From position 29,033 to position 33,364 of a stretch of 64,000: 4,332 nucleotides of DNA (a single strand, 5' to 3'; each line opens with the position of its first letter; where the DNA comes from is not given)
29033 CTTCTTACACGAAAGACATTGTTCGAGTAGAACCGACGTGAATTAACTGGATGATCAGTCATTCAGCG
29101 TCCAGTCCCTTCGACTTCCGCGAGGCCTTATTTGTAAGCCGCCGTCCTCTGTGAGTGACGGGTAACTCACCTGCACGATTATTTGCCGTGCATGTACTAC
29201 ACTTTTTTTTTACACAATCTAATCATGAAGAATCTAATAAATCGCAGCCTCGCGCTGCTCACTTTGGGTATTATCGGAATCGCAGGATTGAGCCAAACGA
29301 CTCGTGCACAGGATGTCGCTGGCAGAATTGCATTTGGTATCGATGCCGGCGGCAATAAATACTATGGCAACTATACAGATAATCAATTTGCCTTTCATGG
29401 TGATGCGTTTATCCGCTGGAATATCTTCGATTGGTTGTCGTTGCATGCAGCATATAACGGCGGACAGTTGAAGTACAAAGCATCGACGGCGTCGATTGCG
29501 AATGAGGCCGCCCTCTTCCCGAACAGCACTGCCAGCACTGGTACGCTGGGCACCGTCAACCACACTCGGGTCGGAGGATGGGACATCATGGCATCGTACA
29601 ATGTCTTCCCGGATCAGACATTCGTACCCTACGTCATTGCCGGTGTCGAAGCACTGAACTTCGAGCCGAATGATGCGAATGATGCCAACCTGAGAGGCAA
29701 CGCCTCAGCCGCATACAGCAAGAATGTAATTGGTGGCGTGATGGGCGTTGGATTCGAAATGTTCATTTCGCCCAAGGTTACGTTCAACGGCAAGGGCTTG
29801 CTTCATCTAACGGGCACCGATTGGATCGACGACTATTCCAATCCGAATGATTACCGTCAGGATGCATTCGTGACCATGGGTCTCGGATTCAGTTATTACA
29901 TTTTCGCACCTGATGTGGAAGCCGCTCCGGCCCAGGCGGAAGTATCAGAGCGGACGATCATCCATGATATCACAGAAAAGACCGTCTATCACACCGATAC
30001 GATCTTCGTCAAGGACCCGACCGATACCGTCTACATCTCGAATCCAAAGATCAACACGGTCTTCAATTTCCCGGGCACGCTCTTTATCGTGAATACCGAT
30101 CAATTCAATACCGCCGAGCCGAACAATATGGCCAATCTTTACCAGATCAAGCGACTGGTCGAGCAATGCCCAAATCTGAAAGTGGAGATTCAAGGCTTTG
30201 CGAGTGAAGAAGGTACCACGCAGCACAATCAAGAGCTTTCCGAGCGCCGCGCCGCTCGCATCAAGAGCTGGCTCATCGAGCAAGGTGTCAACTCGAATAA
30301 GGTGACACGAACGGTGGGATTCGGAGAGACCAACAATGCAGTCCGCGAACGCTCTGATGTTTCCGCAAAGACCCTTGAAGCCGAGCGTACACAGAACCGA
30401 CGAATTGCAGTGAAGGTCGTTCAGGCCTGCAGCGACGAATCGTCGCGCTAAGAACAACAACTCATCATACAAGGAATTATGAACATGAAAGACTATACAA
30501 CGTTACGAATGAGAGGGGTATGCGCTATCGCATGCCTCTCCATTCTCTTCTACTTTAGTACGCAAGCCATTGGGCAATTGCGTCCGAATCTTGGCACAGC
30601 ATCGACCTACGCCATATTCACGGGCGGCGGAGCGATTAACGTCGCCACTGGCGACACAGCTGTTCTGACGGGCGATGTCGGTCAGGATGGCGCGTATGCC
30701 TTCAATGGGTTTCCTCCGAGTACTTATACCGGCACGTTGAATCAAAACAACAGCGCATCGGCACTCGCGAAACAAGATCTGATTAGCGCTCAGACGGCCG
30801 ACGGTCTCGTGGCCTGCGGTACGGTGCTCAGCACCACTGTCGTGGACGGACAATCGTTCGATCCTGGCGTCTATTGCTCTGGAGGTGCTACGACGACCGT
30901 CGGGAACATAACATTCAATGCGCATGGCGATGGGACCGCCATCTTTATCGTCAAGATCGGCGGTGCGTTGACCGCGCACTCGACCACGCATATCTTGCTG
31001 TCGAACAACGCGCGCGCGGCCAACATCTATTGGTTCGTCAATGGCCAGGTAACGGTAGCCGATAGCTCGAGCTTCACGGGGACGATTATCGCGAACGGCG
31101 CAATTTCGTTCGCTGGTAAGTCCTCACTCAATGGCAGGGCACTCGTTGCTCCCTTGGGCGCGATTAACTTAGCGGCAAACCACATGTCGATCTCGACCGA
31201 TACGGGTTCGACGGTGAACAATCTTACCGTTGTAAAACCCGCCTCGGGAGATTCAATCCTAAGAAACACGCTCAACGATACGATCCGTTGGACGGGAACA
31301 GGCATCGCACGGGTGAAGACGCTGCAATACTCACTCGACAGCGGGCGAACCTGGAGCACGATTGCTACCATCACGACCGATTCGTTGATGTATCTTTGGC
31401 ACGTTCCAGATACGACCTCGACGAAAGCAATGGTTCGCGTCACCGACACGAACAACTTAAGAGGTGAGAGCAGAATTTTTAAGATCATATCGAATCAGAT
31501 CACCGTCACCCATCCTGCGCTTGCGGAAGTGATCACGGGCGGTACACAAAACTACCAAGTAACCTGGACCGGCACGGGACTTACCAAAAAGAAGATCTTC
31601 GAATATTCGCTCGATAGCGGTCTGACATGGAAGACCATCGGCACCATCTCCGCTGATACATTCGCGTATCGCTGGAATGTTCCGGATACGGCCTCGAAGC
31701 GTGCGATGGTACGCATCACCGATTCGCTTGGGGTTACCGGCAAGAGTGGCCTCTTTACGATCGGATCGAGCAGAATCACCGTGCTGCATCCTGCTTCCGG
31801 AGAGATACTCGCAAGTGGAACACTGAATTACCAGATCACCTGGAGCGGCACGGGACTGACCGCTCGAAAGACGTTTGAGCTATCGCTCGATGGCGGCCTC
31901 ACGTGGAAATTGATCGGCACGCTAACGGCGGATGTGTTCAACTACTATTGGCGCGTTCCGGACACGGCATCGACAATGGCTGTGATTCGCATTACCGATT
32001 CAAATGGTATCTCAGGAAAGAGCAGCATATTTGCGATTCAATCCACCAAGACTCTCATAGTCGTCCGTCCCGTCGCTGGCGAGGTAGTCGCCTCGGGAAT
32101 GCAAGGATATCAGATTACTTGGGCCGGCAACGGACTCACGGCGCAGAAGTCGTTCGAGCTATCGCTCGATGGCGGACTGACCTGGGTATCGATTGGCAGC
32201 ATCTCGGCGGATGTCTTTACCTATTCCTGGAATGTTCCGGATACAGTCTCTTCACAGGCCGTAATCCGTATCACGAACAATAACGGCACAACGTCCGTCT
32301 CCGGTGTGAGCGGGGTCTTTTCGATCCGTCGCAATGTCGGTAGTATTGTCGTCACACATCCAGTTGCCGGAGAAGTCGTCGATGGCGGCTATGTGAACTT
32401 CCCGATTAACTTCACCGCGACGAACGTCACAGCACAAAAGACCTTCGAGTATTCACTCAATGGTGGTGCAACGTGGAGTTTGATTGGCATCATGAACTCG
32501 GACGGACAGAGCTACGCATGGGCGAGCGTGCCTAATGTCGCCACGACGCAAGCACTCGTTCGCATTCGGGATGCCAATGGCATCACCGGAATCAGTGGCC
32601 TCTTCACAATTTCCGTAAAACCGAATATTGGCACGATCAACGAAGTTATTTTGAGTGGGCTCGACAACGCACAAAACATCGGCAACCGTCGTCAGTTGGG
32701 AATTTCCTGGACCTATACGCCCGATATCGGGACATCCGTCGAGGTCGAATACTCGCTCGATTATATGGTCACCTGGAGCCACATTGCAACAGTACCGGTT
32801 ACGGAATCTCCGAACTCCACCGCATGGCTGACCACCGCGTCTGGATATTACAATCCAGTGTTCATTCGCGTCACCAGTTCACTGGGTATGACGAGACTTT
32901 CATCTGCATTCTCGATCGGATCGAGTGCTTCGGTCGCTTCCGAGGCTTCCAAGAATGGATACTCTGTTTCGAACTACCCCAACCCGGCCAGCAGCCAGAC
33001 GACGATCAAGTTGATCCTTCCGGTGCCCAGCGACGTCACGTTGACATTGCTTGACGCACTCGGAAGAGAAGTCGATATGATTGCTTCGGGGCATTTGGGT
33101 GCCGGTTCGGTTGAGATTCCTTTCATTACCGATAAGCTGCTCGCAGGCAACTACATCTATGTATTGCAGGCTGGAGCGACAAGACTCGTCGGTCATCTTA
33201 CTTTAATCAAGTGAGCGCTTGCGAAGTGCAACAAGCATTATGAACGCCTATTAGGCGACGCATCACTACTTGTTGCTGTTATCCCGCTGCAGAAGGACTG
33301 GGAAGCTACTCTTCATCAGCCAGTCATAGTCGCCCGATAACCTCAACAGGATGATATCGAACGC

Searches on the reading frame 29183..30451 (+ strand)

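Call 29: search_protein_families(library=pfam, proteins=[window:29183-30451:+], max_evalue=0.001)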
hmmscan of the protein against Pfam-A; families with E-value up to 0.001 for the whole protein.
window:29183-30451:+ (422 aa): 2 families
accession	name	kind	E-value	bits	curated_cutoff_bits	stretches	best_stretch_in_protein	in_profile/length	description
PF00691.25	OmpA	-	2.7e-16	60.1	27.2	1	312-395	10-94/98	OmpA family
PF13505.12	OMP_b-brl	-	2.3e-05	25.1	28.7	1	33-229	6-167/175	Outer membrane protein beta-barrel domain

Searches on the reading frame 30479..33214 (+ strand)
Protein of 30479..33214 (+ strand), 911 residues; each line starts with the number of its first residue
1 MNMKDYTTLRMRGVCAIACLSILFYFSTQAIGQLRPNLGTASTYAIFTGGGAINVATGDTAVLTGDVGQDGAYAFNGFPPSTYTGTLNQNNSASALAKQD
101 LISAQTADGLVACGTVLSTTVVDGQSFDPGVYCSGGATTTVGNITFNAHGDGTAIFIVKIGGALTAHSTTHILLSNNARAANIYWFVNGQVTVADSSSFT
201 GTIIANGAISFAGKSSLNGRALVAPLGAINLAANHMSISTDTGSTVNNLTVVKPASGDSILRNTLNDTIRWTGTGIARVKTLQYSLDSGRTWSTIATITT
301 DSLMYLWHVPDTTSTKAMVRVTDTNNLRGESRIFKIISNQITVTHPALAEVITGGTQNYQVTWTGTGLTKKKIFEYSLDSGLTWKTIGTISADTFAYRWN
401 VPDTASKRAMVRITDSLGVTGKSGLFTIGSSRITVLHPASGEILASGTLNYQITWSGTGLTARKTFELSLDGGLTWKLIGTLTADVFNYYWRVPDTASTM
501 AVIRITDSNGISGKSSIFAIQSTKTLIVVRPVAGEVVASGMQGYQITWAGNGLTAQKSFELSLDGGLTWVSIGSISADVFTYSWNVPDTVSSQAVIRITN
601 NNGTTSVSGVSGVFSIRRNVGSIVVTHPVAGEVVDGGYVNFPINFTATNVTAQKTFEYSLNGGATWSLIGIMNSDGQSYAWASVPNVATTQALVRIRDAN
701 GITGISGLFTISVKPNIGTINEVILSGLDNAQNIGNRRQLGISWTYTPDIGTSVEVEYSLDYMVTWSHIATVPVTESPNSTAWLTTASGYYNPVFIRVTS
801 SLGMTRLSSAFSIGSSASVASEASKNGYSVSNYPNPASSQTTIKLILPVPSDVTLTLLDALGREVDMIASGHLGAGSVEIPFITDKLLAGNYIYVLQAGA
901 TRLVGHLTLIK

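Call 29: search_protein_families(library=pfam, proteins=[window:30479-33214:+], max_evalue=0.001)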
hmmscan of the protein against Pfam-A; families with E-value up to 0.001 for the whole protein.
window:30479-33214:+ (911 aa): 5 families
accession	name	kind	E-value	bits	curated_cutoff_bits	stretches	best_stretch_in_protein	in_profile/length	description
PF11999.13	Ice_binding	-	1e-27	97.6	28.7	1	52-235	6-206/208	Ice-binding-like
PF21471.3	Reelin_subrepeat-B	-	2.2e-13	50.5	27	0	624-676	27-82/127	Reelin subrepeat B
PF03404.22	Mo-co_dimer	-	6.3e-08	33.2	22.7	0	529-571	14-60/138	Mo-co oxidoreductase dimerisation domain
PF02012.26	BNR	-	0.00017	21.5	27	0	658-668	2-12/12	BNR/Asp-box repeat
PF18962.6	Por_Secre_tail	-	0.00035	21.2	27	0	833-901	2-67/75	Secretion system C-terminal sorting domain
